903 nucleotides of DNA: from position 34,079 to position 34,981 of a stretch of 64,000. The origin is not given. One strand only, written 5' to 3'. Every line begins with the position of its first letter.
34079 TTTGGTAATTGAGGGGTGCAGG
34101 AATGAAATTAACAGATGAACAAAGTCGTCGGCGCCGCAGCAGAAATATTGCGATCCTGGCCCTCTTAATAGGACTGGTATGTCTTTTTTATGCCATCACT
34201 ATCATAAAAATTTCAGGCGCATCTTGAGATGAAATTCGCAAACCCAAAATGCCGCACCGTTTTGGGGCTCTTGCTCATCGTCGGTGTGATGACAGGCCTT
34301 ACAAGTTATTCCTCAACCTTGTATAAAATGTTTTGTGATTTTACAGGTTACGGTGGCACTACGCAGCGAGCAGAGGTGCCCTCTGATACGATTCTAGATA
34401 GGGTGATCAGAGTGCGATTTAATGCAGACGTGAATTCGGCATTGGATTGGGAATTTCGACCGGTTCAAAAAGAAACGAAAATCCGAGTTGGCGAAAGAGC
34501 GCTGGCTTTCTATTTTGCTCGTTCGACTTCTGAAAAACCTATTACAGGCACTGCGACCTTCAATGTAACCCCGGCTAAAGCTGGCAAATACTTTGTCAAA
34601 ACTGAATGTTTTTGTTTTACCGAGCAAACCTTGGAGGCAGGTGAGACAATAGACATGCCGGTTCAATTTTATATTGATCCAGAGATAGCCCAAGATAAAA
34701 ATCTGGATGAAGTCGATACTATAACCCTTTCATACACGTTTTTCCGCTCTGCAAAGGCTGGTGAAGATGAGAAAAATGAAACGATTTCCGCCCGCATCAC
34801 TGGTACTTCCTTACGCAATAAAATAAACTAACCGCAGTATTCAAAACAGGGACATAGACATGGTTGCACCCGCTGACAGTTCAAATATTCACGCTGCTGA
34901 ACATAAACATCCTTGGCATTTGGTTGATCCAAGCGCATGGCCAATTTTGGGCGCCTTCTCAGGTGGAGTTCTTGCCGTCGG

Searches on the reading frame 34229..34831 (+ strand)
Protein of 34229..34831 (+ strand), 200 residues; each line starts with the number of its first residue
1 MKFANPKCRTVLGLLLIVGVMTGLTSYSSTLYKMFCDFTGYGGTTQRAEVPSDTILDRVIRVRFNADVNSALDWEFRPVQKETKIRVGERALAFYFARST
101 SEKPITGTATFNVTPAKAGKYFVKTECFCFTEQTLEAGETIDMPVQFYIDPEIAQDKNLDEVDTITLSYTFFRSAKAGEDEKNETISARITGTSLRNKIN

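Call 23: search_protein_families(library=pfam, proteins=[window:34229-34831:+])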
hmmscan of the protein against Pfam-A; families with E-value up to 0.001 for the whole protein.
window:34229-34831:+ (200 aa): 1 family
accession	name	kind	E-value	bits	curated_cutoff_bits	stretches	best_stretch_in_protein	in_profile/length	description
PF04442.19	CtaG_Cox11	-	5.5e-57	192.4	25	1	30-173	3-148/148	Cytochrome c oxidase assembly protein CtaG/Cox11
